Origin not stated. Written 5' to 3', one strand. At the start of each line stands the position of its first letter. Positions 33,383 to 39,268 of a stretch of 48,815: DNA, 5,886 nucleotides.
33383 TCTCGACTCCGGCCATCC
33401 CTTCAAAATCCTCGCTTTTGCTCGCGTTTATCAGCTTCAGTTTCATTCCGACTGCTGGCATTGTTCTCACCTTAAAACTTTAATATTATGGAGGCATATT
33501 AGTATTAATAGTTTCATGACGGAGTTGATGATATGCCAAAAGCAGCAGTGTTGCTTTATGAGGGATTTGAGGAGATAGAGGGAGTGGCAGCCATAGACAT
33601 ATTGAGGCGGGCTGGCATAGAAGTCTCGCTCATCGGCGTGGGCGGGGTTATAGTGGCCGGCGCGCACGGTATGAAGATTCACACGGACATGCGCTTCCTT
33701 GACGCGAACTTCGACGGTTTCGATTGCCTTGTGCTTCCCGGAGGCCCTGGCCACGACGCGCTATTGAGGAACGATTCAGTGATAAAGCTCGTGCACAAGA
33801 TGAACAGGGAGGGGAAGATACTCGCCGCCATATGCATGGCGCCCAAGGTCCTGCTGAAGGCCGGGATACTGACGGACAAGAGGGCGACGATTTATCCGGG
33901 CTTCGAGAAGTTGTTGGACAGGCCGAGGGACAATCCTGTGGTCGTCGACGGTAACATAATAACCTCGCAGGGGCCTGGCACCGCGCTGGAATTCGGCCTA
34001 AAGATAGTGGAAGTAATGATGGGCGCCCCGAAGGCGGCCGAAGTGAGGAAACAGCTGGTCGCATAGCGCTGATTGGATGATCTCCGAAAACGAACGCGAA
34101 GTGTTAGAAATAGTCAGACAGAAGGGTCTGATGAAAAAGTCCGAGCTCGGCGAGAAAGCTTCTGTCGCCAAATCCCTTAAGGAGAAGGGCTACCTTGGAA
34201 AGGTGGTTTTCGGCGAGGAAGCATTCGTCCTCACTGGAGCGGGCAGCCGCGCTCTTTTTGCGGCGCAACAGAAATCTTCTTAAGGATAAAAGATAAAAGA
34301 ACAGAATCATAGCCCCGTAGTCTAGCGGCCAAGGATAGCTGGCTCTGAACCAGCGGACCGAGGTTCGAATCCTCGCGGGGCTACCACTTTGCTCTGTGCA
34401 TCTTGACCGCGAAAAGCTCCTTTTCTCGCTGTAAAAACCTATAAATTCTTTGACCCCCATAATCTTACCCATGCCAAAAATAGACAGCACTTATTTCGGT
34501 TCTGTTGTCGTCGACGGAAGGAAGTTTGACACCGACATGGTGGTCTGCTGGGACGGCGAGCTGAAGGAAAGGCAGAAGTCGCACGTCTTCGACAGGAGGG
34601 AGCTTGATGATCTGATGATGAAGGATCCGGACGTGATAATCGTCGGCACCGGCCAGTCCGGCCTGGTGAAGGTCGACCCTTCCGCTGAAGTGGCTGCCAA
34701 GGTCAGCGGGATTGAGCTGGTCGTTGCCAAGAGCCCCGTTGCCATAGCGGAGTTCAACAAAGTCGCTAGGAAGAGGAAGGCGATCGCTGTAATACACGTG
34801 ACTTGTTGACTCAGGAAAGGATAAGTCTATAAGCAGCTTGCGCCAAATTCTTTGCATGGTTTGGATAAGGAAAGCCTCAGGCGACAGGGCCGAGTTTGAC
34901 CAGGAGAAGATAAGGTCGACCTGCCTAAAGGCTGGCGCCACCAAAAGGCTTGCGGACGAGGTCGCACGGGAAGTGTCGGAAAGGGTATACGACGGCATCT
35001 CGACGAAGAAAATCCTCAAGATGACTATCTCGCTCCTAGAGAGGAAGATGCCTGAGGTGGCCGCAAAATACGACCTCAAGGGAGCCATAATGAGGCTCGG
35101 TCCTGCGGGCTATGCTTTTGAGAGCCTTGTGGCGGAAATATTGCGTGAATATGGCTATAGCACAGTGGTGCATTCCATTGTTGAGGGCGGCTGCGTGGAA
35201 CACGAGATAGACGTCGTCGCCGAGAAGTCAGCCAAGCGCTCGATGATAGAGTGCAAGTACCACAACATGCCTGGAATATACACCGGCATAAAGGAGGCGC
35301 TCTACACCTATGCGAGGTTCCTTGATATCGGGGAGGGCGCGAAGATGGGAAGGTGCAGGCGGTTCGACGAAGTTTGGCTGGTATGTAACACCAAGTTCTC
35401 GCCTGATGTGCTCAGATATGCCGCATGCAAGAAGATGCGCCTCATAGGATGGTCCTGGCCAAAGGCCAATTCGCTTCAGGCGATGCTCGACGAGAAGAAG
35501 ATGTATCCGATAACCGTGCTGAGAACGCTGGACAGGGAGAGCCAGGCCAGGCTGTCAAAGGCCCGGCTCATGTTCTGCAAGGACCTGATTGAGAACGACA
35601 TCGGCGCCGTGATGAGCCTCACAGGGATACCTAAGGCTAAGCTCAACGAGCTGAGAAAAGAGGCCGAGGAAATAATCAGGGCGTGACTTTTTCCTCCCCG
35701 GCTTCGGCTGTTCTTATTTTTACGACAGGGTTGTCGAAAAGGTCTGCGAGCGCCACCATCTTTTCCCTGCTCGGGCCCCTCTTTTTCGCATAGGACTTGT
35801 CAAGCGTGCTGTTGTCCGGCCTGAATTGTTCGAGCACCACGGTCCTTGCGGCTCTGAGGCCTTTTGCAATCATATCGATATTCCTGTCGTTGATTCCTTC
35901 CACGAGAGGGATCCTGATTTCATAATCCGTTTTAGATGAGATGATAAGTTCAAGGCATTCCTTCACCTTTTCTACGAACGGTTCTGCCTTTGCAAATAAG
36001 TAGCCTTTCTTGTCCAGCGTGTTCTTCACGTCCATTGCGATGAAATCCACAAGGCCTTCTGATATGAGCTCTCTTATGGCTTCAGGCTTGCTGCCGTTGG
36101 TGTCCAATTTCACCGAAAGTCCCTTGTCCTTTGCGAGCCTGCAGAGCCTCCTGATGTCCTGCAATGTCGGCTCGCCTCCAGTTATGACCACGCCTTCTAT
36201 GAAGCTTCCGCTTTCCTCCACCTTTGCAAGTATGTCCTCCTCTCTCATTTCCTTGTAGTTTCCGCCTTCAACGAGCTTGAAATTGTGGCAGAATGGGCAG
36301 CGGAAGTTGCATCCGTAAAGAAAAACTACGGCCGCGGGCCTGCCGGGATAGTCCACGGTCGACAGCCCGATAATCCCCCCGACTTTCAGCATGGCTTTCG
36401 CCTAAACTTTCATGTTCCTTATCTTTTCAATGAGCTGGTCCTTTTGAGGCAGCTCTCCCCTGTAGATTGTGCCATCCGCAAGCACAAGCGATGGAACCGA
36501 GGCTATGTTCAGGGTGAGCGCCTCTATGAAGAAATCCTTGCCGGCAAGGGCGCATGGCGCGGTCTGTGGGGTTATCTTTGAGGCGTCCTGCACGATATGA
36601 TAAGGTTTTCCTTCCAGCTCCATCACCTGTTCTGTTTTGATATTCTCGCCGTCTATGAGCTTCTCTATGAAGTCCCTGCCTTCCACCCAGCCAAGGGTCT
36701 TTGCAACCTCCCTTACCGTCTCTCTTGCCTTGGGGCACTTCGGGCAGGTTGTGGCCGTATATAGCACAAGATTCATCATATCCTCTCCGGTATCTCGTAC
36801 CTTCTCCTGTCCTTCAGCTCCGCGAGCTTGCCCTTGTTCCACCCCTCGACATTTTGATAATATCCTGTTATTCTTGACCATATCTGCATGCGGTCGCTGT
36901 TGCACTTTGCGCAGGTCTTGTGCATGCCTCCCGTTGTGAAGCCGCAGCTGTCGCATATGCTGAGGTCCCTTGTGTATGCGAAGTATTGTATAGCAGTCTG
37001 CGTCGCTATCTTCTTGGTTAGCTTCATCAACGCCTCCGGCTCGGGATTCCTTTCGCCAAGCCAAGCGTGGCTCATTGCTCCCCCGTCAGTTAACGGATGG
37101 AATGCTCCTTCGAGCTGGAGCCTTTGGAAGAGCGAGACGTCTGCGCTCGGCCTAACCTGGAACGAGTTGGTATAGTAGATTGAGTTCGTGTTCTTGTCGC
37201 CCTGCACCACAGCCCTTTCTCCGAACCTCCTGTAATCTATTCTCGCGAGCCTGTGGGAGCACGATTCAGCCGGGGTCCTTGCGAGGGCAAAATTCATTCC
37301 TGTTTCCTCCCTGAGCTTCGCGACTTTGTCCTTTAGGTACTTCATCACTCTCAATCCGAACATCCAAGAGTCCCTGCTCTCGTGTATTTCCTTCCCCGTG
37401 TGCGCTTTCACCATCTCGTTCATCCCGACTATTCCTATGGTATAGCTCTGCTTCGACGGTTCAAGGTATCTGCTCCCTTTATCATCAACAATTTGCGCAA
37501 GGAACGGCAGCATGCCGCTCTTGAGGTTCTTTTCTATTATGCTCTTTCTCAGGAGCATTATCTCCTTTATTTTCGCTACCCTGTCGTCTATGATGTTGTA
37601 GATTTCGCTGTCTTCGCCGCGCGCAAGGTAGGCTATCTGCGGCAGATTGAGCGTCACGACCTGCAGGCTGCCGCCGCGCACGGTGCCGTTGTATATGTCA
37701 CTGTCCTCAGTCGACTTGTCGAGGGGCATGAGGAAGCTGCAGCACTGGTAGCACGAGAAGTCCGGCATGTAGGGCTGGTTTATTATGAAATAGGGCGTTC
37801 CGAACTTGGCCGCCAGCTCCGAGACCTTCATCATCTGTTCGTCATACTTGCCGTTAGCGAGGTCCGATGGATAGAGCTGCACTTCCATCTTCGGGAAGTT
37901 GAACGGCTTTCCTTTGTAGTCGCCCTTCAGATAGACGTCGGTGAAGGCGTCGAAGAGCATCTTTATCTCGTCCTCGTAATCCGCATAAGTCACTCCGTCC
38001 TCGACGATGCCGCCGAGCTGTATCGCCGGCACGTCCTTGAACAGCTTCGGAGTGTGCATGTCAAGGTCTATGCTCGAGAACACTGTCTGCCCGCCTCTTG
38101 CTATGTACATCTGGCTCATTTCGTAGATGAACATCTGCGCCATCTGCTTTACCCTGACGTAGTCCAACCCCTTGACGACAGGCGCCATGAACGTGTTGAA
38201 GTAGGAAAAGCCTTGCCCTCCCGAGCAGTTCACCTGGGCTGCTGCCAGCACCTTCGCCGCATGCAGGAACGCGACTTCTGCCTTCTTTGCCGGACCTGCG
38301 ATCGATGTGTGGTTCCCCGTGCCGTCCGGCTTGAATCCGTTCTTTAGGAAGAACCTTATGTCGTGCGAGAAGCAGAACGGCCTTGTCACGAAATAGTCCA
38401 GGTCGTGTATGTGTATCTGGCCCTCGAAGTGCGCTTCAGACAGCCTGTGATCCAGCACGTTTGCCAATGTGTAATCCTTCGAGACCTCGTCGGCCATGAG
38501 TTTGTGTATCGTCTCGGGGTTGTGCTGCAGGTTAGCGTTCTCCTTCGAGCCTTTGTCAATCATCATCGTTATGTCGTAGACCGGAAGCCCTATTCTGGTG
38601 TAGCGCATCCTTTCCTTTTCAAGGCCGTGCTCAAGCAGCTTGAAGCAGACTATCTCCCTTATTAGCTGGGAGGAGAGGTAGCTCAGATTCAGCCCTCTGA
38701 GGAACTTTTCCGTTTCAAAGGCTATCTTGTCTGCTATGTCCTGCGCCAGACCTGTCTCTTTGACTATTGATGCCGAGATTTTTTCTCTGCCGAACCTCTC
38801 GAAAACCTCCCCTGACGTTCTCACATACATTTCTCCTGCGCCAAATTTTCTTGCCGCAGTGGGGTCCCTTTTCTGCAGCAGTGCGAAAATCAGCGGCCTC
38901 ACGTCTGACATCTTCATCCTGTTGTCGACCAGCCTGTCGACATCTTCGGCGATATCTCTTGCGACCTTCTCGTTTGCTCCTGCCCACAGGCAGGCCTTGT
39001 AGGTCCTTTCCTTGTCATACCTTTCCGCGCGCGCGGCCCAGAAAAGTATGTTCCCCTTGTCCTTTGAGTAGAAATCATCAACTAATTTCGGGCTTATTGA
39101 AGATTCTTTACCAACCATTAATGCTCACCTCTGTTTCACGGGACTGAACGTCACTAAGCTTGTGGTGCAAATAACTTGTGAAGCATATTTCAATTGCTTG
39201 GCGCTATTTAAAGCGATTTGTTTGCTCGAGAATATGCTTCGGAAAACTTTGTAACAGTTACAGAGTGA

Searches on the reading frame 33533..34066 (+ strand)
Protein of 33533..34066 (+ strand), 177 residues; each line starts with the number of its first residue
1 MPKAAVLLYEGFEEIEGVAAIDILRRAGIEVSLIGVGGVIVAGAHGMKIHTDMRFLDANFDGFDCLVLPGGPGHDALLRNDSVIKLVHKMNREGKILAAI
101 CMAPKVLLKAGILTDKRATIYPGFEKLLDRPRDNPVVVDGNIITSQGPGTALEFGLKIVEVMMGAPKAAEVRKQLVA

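Call 73: search_protein_families(library=pfam, proteins=[window:33533-34066:+], max_evalue=0.00001)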
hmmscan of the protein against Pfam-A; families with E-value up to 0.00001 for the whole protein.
window:33533-34066:+ (177 aa): 1 family
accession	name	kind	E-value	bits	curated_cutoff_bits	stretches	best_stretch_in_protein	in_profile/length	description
PF01965.30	DJ-1_PfpI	-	3.9e-42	144.3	26.6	1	3-160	2-164/165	DJ-1/PfpI family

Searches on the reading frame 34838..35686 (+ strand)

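Call 73: search_protein_families(library=pfam, proteins=[window:34838-35686:+], max_evalue=0.00001)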
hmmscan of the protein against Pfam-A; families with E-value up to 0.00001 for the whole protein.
window:34838-35686:+ (282 aa): 2 families
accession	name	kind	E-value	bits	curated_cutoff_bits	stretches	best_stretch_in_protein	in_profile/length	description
PF22357.2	AF1548-like_C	-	4.7e-13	49.5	23.9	1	223-280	1-56/56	AF1548-like, C-terminal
PF03477.21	ATP-cone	-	6.3e-08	33.5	25.8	1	10-78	3-79/88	ATP cone domain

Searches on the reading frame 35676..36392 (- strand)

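Call 73: search_protein_families(library=pfam, proteins=[window:35676-36392:-], max_evalue=0.00001)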
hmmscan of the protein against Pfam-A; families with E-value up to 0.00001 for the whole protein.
window:35676-36392:- (238 aa): 2 families
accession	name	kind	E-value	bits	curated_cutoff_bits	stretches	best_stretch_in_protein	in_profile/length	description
PF04055.27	Radical_SAM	-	2.4e-22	80.3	29.5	1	23-176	2-163/166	Radical SAM superfamily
PF13353.11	Fer4_12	-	3.7e-08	34.2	22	1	21-90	8-80/137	4Fe-4S single cluster domain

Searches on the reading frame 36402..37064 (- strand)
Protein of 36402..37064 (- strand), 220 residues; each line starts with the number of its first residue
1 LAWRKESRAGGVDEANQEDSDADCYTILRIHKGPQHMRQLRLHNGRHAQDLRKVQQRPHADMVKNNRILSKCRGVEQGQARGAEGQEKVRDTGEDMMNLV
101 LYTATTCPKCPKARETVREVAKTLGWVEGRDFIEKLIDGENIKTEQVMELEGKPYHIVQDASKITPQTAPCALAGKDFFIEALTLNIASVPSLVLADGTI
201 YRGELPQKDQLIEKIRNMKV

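Call 73: search_protein_families(library=pfam, proteins=[window:36402-37064:-], max_evalue=0.00001)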
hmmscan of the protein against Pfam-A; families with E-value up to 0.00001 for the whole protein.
window:36402-37064:- (220 aa): 1 family
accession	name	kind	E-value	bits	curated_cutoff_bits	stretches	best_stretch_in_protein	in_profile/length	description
PF13192.12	Thioredoxin_3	-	1.5e-07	31.8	24.8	0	104-148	7-48/76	Thioredoxin domain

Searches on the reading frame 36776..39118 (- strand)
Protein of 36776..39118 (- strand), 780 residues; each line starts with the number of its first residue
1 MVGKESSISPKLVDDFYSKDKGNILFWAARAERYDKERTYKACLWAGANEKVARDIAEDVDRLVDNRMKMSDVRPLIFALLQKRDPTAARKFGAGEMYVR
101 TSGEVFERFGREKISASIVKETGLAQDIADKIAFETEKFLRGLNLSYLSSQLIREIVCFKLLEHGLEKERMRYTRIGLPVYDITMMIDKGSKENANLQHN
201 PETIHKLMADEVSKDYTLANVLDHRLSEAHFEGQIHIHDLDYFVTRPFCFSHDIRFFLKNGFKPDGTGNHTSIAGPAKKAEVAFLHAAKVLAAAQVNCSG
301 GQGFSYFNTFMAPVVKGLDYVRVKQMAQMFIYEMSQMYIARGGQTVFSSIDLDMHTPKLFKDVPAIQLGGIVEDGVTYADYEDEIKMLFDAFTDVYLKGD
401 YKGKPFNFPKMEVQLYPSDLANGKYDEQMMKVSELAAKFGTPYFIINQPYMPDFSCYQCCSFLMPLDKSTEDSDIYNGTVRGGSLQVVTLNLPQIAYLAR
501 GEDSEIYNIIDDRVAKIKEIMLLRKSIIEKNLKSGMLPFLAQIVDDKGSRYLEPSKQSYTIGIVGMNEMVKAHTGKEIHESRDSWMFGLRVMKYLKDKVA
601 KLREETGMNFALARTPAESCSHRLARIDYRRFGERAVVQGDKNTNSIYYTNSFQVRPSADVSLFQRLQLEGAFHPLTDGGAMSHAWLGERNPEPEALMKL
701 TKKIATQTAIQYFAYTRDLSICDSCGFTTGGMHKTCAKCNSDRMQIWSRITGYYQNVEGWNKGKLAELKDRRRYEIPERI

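Call 86: search_protein_families(library=pfam, proteins=[window:36776-39118:-], max_evalue=0.0001)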
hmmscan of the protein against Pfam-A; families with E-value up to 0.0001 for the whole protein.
window:36776-39118:- (780 aa): 2 families
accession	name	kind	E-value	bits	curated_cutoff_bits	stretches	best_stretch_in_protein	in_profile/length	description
PF13597.11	NRDD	-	1.5e-161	539.3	26.2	1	193-774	1-562/562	Anaerobic ribonucleoside-triphosphate reductase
PF03477.21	ATP-cone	-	2.9e-06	28.2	25.8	0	97-168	1-74/88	ATP cone domain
